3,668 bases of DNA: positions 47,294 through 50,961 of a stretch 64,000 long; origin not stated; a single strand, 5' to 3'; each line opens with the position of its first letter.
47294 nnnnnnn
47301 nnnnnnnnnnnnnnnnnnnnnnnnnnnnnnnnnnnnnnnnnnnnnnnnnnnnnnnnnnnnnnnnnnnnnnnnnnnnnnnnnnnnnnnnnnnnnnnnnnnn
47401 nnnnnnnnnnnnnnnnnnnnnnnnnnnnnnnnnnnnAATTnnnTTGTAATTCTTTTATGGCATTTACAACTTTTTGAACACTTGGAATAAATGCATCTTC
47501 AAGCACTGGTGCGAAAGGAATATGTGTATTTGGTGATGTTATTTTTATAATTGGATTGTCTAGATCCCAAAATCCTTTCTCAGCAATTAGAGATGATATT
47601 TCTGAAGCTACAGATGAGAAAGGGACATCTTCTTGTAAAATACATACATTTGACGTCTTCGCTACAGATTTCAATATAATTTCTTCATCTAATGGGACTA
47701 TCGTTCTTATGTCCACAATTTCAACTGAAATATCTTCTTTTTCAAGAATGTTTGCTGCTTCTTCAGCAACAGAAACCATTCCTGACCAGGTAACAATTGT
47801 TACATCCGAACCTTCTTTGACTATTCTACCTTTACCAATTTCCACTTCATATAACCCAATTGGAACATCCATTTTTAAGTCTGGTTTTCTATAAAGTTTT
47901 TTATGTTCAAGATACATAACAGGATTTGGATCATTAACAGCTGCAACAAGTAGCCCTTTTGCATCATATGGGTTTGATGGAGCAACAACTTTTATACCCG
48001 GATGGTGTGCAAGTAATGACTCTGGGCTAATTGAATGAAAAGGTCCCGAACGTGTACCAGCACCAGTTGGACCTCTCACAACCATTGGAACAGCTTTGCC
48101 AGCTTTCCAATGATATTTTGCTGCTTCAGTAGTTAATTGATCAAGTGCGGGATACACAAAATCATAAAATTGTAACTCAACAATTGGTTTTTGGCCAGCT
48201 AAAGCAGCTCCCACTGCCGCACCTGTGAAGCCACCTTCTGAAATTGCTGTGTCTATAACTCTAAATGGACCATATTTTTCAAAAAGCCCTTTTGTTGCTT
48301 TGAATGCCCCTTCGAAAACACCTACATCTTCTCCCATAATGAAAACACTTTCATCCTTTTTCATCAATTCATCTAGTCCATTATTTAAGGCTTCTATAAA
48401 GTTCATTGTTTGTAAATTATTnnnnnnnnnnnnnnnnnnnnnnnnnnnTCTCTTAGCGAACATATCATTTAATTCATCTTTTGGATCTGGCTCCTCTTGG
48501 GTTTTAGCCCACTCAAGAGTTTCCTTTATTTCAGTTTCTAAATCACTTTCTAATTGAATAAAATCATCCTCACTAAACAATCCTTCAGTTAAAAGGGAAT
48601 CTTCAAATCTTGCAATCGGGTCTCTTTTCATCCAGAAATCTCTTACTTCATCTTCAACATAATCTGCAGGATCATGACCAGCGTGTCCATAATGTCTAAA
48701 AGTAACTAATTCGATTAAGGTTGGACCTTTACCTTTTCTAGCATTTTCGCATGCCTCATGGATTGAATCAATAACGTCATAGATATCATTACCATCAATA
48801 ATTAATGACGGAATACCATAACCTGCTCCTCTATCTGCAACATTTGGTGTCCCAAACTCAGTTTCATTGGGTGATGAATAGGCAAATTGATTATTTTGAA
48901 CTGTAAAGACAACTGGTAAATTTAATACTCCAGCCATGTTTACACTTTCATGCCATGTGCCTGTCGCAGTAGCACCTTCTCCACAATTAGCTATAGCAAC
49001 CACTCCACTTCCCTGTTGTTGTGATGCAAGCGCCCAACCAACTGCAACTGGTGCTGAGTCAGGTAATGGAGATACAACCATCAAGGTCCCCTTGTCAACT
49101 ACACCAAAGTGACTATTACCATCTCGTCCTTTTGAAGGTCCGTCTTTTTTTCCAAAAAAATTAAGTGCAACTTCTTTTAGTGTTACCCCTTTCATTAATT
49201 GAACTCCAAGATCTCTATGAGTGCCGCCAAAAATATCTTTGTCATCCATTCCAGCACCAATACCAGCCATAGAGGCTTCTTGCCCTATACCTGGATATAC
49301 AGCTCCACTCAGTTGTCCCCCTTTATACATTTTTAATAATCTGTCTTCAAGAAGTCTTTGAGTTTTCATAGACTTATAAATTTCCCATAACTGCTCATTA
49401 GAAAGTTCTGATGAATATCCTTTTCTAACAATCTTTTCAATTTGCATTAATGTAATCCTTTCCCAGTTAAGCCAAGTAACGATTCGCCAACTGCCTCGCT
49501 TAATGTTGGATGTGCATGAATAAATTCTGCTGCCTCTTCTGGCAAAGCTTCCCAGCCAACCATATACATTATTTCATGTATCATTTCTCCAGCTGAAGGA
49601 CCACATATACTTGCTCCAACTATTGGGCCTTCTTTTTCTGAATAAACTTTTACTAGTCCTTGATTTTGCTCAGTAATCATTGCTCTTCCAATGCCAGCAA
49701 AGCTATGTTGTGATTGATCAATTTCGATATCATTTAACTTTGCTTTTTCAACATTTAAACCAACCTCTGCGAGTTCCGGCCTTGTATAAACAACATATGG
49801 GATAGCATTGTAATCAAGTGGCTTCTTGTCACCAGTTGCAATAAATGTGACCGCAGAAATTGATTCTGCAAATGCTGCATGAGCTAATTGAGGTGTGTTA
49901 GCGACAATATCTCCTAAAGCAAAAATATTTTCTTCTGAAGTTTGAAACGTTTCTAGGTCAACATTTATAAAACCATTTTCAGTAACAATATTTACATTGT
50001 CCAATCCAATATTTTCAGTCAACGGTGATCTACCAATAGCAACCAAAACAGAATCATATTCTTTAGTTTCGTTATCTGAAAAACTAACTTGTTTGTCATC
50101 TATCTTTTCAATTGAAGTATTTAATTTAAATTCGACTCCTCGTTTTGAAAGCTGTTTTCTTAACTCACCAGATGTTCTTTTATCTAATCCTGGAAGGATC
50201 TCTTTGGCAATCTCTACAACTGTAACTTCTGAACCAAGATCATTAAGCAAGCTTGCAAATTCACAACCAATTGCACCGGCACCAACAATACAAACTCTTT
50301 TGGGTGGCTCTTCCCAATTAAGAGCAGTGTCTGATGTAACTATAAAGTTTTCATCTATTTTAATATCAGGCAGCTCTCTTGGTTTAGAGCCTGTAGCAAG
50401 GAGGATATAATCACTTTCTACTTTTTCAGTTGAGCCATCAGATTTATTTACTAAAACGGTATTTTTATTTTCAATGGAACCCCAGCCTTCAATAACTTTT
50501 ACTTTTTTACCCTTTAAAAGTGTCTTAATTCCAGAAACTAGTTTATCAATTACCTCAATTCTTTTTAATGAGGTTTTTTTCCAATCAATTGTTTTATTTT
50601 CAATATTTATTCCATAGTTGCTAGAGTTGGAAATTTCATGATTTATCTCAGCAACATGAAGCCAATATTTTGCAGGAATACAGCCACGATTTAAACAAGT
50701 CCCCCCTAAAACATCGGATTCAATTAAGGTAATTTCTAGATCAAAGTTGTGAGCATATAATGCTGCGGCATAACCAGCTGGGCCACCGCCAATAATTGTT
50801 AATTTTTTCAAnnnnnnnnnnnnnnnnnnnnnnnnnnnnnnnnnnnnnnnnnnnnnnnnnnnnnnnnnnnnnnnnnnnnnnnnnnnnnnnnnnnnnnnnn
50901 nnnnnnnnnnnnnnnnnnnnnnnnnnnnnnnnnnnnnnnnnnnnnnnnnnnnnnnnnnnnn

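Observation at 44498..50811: Self-contained 2-oxoacid dehydrogenase module with two gene fusions: lpd, E1(alpha-beta fused), E2, LipB-LipA fused, then tkt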

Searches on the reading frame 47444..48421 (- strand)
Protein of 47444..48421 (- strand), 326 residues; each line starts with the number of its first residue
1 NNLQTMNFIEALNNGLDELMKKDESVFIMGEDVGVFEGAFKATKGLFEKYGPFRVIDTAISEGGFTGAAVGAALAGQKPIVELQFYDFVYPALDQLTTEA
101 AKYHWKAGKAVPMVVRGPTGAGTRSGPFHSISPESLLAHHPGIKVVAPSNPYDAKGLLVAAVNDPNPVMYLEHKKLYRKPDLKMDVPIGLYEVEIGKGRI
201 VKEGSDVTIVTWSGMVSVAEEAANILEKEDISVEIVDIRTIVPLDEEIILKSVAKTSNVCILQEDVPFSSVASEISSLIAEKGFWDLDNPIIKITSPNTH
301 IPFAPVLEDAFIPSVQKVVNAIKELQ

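Call 33: search_solved_structures(query=window:47444-48421:-, max_evalue=1e-10)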
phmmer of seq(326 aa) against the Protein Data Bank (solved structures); distinct sequences matched with E-value up to 1e-10: 15.
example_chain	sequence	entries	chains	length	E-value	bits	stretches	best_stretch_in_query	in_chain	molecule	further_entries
1ik6_A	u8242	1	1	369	9.5e-84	284.6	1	6-323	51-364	pyruvate dehydrogenase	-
1um9_B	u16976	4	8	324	3.1e-78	266.5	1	5-324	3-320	2-oxo acid dehydrogenase beta subunit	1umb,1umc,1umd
3duf_B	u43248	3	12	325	3.6e-78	266.3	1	5-324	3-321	Pyruvate dehydrogenase E1 component subunit beta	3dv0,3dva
1w85_B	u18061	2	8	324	4.7e-78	265.9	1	6-324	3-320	PYRUVATE DEHYDROGENASE E1 COMPONENT, BETA SUBUNIT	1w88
1dtw_B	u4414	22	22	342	2.7e-71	243.7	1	3-324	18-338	BRANCHED-CHAIN ALPHA-KETO ACID DEHYDROGENASE BETA SUBUNIT | 2-OXOISOVALERATE DEHYDROGENASE BETA SUBUNIT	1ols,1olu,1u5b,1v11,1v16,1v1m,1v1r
2j9f_B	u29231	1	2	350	3e-71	243.6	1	3-324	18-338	2-OXOISOVALERATE DEHYDROGENASE BETA SUBUNIT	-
6cer_B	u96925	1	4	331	4.1e-71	243.1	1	9-324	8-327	Pyruvate dehydrogenase E1 component subunit beta, mitochondrial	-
1ni4_B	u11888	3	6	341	4.5e-71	243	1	8-324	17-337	Pyruvate dehydrogenase E1 component: Beta subunit | Pyruvate dehydrogenase E1 component subunit beta | Pyruvate dehydrogenase E1 component subunit beta, mitocho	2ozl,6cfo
3exe_B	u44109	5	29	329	4.9e-71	242.8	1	9-324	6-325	Pyruvate dehydrogenase E1 component subunit beta, mitochondrial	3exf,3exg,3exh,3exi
1olx_B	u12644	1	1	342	6.5e-70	239.1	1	3-324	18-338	2-OXOISOVALERATE DEHYDROGENASE BETA SUBUNIT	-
2bp7_B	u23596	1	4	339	2.6e-66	227.3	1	4-324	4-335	2-OXOISOVALERATE DEHYDROGENASE BETA SUBUNIT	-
1qs0_B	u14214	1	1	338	2.7e-66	227.3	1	5-324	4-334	2-OXOISOVALERATE DEHYDROGENASE BETA-SUBUNIT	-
7bzx_B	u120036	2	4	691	5.2e-14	55.5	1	45-286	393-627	1-deoxy-D-xylulose-5-phosphate synthase, chloroplastic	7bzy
6yaj_AAA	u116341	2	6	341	7.5e-14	55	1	25-282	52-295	C-terminal chain of split transketolase from Carboxydothermus hydrogenoformans | C-terminal component of the split chain transketolase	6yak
8a29_A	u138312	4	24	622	2.1e-13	53.5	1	47-304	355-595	1-deoxy-D-xylulose-5-phosphate synthase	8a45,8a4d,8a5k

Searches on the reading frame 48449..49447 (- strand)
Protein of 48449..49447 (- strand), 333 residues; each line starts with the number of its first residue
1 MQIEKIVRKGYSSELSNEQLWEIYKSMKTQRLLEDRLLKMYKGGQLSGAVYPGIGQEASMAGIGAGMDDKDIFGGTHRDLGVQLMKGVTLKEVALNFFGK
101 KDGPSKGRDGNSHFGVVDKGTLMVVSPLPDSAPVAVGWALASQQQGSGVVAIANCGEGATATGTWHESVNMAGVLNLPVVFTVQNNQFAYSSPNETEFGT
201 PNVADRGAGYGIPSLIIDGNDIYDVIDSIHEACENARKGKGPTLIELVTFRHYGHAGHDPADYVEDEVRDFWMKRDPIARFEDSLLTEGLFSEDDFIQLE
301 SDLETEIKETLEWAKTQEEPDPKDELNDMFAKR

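Call 32: search_solved_structures(query=window:48449-49447:-, max_evalue=1e-10)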
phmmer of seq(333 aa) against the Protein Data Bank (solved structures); distinct sequences matched with E-value up to 1e-10: 28.
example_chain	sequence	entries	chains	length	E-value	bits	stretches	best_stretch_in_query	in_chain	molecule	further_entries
1um9_A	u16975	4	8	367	1.2e-47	165.9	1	13-332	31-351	2-oxo acid dehydrogenase alpha subunit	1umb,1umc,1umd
1dtw_A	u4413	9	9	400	4.2e-43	151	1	7-330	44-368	BRANCHED-CHAIN ALPHA-KETO ACID DEHYDROGENASE ALPHA SUBUNIT | 2-OXOISOVALERATE DEHYDROGENASE ALPHA SUBUNIT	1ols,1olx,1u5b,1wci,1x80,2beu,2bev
2j9f_A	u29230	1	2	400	5e-43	150.8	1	7-330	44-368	2-OXOISOVALERATE DEHYDROGENASE ALPHA SUBUNIT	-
1olu_A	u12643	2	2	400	5.5e-43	150.7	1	7-330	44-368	2-OXOISOVALERATE DEHYDROGENASE ALPHA SUBUNIT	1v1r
1x7y_A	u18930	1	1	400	6.4e-43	150.4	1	7-330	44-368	2-oxoisovalerate dehydrogenase alpha subunit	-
1x7x_A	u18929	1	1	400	6.5e-43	150.4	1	7-330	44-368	2-oxoisovalerate dehydrogenase alpha subunit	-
1x7w_A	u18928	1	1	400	6.6e-43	150.4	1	7-330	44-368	2-oxoisovalerate dehydrogenase alpha subunit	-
1x7z_A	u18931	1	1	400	7.3e-43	150.3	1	7-330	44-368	2-oxoisovalerate dehydrogenase alpha subunit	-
2bff_A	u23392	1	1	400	8e-43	150.1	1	7-330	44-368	2-OXOISOVALERATE DEHYDROGENASE ALPHA SUBUNIT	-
2bfb_A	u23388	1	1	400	9.3e-43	149.9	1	7-330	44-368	2-OXOISOVALERATE DEHYDROGENASE ALPHA SUBUNIT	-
1v16_A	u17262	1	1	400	1.3e-42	149.4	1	7-330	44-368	2-OXOISOVALERATE DEHYDROGENASE ALPHA SUBUNIT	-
1v1m_A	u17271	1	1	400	1.6e-42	149.1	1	7-330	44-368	2-OXOISOVALERATE DEHYDROGENASE ALPHA SUBUNIT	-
2bfe_A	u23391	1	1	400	2.1e-42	148.8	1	7-330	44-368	2-OXOISOVALERATE DEHYDROGENASE ALPHA SUBUNIT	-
1v11_A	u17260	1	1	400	2.8e-42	148.4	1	7-330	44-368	2-OXOISOVALERATE DEHYDROGENASE ALPHA SUBUNIT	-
2bfc_A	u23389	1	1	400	3.4e-42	148.1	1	7-330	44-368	2-OXOISOVALERATE DEHYDROGENASE ALPHA SUBUNIT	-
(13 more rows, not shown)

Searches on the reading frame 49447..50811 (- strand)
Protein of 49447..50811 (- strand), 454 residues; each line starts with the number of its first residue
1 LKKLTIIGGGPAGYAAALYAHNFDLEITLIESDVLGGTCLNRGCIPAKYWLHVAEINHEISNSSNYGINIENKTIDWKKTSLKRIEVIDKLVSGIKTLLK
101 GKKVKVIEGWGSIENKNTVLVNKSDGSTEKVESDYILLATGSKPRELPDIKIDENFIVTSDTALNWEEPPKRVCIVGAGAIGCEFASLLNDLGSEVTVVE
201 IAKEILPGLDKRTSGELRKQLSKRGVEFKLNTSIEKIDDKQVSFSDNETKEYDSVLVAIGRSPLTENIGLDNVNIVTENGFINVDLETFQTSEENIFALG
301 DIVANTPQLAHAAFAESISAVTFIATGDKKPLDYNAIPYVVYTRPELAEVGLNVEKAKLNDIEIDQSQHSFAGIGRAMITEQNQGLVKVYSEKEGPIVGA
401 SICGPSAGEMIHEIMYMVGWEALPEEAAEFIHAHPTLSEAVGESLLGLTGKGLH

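Call 3: search_protein_families(library=pfam, proteins=[window:49447-50811:-])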
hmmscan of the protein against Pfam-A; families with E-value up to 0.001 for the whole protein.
window:49447-50811:- (454 aa): 16 families
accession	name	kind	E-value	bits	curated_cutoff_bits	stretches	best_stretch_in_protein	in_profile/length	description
PF07992.20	Pyr_redox_2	-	1e-71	242.2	26.1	1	3-316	2-290/291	Pyridine nucleotide-disulphide oxidoreductase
PF02852.28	Pyr_redox_dim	-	4.6e-27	94.8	25.3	1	337-443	1-108/110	Pyridine nucleotide-disulphide oxidoreductase, dimerisation domain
PF00070.33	Pyr_redox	-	3.3e-25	88.9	22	1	172-241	1-70/82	Pyridine nucleotide-disulphide oxidoreductase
PF13738.12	Pyr_redox_3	-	1.1e-16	61.4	30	1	127-300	119-305/305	Pyridine nucleotide-disulphide oxidoreductase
PF01266.30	DAO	-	1.9e-09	38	27.9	0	4-38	2-38/353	FAD dependent oxidoreductase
PF01134.28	GIDA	-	1.5e-08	34.6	22.1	1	4-142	2-150/391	Glucose inhibited division protein A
PF03486.20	HI0933_like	-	3.5e-08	33.6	50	0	3-32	2-31/244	HI0933-like protein Rossmann domain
PF13450.12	NAD_binding_8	-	9.9e-08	32.6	21.9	0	6-40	1-36/68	NAD(P)-binding Rossmann-like domain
PF01262.27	AlaDh_PNT_C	-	2.5e-06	27.5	23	0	170-218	28-77/214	Alanine dehydrogenase/PNT, C-terminal domain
PF04820.20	Trp_halogenase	-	1.8e-05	24.2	21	0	3-46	1-48/458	Tryptophan halogenase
PF01494.25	FAD_binding_3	-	8.2e-05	22.4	22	0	172-201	3-32/349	FAD binding domain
PF02737.24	3HCDH_N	-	0.00012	22.5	22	0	173-227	2-56/180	3-hydroxyacyl-CoA dehydrogenase, NAD binding domain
PF12831.13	FAD_oxidored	-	0.00018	21.4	27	1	5-45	3-44/416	FAD dependent oxidoreductase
PF02826.25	2-Hacid_dh_C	-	0.00019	21.3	25.1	0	170-202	36-68/178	D-isomer specific 2-hydroxyacid dehydrogenase, NAD binding domain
PF13241.12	NAD_binding_7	-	0.00051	21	22.1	0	170-268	7-78/104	Putative NAD(P)-binding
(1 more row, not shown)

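Call 4: search_protein_families(library=ncbifam, proteins=[window:49447-50811:-])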
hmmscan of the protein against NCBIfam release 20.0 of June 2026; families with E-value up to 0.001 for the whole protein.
window:49447-50811:- (454 aa): 77 families (the best 25 are shown)
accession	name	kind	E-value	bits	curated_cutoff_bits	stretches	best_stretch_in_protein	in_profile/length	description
TIGR01350.1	lipoamide_DH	equivalog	3e-139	464.7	408.8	1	4-454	4-460/461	dihydrolipoyl dehydrogenase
NF004776.0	PRK06116.1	equivalog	7.2e-83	279.1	480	1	4-439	7-444/450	glutathione-disulfide reductase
TIGR02053.1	MerA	equivalog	6.7e-82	275.9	454.45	1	4-441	3-446/465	mercury(II) reductase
NF003585.0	PRK05249.1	equivalog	4.2e-81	272.9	465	1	5-440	10-449/464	Si-specific NAD(P)(+) transhydrogenase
NF004991.0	PRK06370.1-3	subfamily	1.3e-76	258.2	620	1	3-441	37-480/509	FAD-containing oxidoreductase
NF005883.0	PRK07845.1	equivalog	5.2e-75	253.2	479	1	1-443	2-454/466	NAD(P)H-quinone dehydrogenase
NF004943.0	PRK06292.2-1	equivalog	5.8e-74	249.5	432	1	4-443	6-450/456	dihydrolipoyl dehydrogenase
NF004945.0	PRK06292.2-3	equivalog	1.1e-73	248.7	494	1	4-441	6-445/457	dihydrolipoyl dehydrogenase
NF004946.0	PRK06292.2-4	subfamily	4e-73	246.8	634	1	4-445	6-467/487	dihydrolipoyl dehydrogenase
TIGR01424.1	gluta_reduc_2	equivalog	7.9e-70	235.6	606.05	1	4-439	5-440/446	glutathione-disulfide reductase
NF005884.0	PRK07846.1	equivalog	1.8e-69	234.6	501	1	4-449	6-452/454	mycothione reductase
NF004947.0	PRK06292.2-5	equivalog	2.5e-69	234.4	592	1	4-445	6-455/474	dihydrolipoyl dehydrogenase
TIGR01421.1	gluta_reduc_1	equivalog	1.9e-66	225.1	556.15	1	5-440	6-445/450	glutathione-disulfide reductase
NF004939.0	PRK06292.1-1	equivalog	6.1e-66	223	435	1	4-445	8-455/476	dihydrolipoyl dehydrogenase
TIGR03452.1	mycothione_red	equivalog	5.5e-61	206.8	635.65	1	4-448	5-452/452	mycothione reductase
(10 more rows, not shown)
